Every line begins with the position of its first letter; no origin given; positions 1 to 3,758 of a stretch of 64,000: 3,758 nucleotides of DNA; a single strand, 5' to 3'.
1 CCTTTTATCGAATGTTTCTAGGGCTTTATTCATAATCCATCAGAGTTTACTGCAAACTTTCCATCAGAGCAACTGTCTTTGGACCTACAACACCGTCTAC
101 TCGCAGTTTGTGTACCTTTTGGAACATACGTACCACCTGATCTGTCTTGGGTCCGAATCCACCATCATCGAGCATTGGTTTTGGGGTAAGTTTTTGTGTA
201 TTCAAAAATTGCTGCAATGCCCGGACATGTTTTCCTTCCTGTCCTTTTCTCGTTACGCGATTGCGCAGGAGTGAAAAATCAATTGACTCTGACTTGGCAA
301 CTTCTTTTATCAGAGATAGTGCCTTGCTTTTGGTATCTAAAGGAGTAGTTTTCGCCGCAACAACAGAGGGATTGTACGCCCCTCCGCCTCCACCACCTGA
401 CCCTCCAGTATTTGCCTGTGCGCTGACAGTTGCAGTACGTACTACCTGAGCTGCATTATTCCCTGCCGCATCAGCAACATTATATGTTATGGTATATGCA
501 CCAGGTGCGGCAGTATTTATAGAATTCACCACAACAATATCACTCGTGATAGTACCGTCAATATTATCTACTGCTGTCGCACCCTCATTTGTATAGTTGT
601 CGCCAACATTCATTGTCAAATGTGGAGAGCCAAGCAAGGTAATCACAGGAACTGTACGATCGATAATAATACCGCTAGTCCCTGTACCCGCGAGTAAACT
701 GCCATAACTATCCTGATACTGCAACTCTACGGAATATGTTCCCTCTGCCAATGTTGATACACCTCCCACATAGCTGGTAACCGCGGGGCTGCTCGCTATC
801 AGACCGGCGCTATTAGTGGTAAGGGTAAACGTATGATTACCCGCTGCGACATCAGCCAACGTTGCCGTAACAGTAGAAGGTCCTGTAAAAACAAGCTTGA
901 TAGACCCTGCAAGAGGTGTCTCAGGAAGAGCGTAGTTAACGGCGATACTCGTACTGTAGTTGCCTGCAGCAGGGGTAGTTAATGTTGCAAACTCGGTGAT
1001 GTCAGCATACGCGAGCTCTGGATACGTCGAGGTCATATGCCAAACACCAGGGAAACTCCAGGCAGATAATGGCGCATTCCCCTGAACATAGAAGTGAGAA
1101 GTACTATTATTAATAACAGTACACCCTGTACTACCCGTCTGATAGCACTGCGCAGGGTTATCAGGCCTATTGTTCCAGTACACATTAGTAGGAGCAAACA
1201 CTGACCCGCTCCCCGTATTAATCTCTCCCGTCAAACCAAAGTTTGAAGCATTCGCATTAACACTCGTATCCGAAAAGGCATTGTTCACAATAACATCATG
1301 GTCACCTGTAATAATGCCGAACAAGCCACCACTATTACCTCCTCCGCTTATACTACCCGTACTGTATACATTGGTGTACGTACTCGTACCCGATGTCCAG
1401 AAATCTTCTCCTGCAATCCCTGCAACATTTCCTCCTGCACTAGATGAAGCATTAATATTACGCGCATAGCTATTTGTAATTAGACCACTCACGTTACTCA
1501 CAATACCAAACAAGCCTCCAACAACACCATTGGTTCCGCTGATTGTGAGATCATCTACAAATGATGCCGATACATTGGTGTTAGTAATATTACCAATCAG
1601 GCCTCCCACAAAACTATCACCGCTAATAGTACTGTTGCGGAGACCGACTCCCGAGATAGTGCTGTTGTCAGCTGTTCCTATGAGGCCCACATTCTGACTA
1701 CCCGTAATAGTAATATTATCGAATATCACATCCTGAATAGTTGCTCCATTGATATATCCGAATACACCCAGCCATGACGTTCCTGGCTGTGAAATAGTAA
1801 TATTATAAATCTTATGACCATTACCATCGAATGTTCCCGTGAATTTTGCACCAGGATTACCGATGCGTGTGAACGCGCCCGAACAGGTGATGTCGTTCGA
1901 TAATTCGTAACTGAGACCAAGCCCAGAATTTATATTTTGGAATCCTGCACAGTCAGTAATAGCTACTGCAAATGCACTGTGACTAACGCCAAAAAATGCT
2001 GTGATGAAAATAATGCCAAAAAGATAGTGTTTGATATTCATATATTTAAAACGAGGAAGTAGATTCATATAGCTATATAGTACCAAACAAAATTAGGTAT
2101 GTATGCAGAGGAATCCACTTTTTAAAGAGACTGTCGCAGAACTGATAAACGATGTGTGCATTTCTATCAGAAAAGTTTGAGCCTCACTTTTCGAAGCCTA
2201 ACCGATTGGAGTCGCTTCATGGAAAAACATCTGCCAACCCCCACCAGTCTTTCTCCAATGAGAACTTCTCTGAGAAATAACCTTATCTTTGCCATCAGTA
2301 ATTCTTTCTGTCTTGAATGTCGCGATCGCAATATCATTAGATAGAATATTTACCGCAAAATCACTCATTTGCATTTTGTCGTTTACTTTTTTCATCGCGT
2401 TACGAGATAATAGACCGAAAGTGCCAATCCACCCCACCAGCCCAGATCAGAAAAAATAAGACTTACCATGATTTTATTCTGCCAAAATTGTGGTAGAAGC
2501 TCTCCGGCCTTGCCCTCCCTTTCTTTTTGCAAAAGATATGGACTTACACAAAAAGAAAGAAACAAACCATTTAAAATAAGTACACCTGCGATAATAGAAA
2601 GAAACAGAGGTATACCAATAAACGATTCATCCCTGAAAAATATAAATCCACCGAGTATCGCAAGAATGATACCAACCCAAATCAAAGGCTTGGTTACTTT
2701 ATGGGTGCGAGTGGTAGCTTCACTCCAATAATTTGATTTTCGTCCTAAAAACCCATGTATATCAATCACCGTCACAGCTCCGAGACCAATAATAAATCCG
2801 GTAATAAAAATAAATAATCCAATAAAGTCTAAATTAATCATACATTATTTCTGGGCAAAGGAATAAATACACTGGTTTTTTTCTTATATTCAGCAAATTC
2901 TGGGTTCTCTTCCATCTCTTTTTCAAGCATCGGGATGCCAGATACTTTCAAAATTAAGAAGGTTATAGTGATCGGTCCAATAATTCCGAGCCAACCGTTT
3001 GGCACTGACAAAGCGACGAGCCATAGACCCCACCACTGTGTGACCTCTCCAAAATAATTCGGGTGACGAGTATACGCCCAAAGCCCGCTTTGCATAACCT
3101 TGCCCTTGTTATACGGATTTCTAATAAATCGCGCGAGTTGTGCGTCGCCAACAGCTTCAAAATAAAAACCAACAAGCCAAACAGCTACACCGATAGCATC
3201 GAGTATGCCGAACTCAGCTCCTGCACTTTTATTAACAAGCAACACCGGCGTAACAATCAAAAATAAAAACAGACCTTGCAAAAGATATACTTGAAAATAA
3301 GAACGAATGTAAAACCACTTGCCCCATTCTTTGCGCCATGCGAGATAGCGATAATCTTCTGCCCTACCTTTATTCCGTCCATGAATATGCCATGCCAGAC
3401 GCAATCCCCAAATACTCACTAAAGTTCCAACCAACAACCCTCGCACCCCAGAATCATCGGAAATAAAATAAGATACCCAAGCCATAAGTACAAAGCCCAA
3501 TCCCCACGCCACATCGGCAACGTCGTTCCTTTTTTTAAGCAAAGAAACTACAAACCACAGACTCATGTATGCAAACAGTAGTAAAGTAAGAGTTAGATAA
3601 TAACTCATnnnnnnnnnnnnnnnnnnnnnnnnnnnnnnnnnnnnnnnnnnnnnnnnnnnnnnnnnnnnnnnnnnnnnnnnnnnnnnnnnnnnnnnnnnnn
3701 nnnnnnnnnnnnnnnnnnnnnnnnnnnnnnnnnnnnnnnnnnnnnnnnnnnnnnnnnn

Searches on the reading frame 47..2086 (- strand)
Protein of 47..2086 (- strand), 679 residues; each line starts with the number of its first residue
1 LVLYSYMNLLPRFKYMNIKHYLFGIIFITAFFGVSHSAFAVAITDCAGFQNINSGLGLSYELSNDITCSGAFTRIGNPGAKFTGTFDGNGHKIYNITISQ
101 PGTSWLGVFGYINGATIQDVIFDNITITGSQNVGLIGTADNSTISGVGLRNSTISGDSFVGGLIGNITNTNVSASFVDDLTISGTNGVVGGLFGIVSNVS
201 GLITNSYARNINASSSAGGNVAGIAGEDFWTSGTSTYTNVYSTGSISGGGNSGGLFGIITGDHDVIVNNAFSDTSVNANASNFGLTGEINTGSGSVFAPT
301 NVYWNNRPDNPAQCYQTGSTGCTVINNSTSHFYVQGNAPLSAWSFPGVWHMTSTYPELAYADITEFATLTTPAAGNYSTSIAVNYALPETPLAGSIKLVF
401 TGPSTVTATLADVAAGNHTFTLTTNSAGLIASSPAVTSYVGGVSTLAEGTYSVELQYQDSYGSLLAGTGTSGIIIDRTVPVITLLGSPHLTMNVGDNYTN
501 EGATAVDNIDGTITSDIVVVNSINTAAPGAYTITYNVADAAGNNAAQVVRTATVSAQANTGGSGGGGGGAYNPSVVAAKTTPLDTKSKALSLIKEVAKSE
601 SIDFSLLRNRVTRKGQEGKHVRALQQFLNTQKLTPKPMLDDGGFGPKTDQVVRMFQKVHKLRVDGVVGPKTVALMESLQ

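Call 77: search_protein_families(library=pfam, proteins=[window:47-2086:-], max_evalue=0.001)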
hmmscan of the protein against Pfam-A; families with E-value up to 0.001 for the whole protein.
window:47-2086:- (679 aa): 2 families
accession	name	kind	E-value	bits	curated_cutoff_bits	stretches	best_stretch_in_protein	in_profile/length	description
PF16403.11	Bact_surface_Ig-like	-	1.3e-17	64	27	1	482-554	1-71/71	Bacterial surface protein, Ig-like domain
PF01471.23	PG_binding_1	-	1.2e-12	48.3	23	1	618-675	2-57/57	Putative peptidoglycan binding domain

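Call 78: search_protein_families(library=padloc, proteins=[window:47-2086:-], max_evalue=0.001)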
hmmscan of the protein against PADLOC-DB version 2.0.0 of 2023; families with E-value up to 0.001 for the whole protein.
window:47-2086:- (679 aa): 0 families

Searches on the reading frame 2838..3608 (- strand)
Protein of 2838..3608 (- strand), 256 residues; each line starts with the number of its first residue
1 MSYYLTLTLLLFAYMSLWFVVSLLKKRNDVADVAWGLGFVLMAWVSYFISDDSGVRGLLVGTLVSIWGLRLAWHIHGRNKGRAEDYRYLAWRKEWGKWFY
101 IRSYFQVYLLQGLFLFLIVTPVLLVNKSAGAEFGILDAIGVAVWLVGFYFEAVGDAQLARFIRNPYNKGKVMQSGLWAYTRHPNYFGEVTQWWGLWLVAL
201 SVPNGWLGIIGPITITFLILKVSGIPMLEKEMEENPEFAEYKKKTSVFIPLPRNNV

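Call 45: find_related_loci(query=window:2838-3608:-, collection=metagenome_contigs, flank=10000)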
Query window:2838-3608:- (256 aa) in metagenome_contigs; peptide patterns used: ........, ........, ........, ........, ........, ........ (x = any residue, [..] = any of these).
580 stretches matched a pattern; 436 encode a relative of the query (tblastn E <= 1e-3); the best 80 are kept; 80 distinct loci.
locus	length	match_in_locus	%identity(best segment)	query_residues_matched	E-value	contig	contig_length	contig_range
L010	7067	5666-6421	87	1-252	1e-148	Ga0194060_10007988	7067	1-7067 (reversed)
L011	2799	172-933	83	1-254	2e-151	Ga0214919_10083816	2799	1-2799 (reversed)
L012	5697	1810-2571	83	1-254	7e-145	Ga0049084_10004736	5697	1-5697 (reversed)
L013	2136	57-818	84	1-254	1e-153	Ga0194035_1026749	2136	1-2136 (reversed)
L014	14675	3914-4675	82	1-254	9e-143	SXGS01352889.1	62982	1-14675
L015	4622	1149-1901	84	1-251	4e-145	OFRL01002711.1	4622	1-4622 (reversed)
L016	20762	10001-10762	82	1-254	9e-143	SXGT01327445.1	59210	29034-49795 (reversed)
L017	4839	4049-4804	83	1-252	2e-144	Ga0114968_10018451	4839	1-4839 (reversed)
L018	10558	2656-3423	81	1-255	8e-142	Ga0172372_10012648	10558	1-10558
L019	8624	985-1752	80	1-256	1e-141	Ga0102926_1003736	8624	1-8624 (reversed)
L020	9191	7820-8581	80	1-254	2e-141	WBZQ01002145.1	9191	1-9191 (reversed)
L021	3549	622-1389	82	1-255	6e-146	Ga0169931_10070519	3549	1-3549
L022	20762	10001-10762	82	1-254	4e-141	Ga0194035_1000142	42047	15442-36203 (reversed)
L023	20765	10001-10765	80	1-255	9e-141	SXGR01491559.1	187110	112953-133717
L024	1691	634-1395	80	1-254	2e-151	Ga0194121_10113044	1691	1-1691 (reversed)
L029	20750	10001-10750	82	1-250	2e-139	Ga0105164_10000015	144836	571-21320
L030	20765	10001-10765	79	1-255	4e-139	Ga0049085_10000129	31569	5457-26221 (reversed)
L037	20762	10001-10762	75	1-254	4e-135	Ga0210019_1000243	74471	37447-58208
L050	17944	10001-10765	80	1-255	2e-131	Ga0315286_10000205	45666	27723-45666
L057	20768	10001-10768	72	1-256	2e-129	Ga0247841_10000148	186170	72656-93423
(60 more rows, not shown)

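Call 52: search_protein_families(library=pfam, proteins=[L016:6152-7522:-, L016:8334-9194:+, L030:7763-8890:+, L023:8155-9609:+, L029:8319-9194:+, L037:7677-9092:-, L010:2385-3956:+, L050:8835-9596:+, L057:7113-7895:-], max_evalue=0.001)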
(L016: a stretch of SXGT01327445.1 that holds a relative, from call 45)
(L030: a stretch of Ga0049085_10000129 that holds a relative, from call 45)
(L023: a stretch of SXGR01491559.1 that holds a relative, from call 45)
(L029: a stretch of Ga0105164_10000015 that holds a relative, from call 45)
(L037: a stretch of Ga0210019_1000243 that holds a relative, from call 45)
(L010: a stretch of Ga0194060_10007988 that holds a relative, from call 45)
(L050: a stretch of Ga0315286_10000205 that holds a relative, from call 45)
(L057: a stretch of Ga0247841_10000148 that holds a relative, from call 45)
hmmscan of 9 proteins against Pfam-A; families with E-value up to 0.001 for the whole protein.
L016:6152-7522:- (456 aa): 3 families
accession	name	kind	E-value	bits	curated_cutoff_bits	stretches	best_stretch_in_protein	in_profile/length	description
PF07508.19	Recombinase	-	1.2e-16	61.3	21.1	1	115-202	1-101/102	Recombinase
PF13408.12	Zn_ribbon_recom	-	4.5e-08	33.8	25.3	1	215-267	1-57/58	Recombinase zinc beta ribbon domain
PF00239.26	Resolvase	-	2.8e-07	31.2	23.3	1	2-94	52-144/145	Resolvase, N terminal domain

L016:8334-9194:+ (286 aa): 1 family
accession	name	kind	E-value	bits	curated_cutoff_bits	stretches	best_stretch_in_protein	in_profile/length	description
PF11127.14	YgaP-like_TM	-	1.1e-14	54.8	25.3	1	225-284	2-64/66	Inner membrane protein YgaP-like, transmembrane domain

L030:7763-8890:+ (375 aa): 2 families
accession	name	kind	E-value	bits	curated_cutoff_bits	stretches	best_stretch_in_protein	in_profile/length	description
PF01625.27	PMSR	-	3.3e-61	206.4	23.7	1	217-364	1-152/153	Peptide methionine sulfoxide reductase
PF04832.17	SOUL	-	3e-45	154.8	27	1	25-208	1-172/173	SOUL heme-binding protein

L023:8155-9609:+ (485 aa): 1 family
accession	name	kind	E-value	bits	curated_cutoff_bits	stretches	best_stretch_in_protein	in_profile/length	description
PF04244.19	DPRP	-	1.7e-38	133.1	22.1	1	6-210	2-219/224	Deoxyribodipyrimidine photo-lyase-related protein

L029:8319-9194:+ (291 aa): 1 family
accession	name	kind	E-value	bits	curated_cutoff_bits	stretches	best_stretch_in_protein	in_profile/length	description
PF11127.14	YgaP-like_TM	-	2.8e-15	56.6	25.3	1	230-289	2-64/66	Inner membrane protein YgaP-like, transmembrane domain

L037:7677-9092:- (471 aa): 0 families

L010:2385-3956:+ (523 aa): 0 families

L050:8835-9596:+ (253 aa): 0 families

L057:7113-7895:- (260 aa): 1 family
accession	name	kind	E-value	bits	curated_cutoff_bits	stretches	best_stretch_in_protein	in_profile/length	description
PF14023.12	Bestrophin-like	-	8.5e-08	32.5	32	1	19-228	9-221/232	Bestrophin-like domain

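Call 77: search_protein_families(library=pfam, proteins=[window:2838-3608:-], max_evalue=0.001)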
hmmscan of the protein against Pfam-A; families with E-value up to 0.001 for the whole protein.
window:2838-3608:- (256 aa): 4 families
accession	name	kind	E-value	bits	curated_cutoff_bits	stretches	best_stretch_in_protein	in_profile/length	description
PF06966.17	DUF1295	-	1.3e-75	254.4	20.4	1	18-245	1-235/235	Protein of unknown function (DUF1295)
PF02544.21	Steroid_dh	-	2.5e-09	37.7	22.6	1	138-250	43-147/150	3-oxo-5-alpha-steroid 4-dehydrogenase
PF04191.18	PEMT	-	3.3e-05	24.7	25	1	134-221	19-91/105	Phospholipid methyltransferase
PF04140.19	ICMT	-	0.00018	22.3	24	1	167-190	31-54/95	Isoprenylcysteine carboxyl methyltransferase (ICMT) family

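Call 78: search_protein_families(library=padloc, proteins=[window:2838-3608:-], max_evalue=0.001)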
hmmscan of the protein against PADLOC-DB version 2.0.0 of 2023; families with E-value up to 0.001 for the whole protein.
window:2838-3608:- (256 aa): 0 families
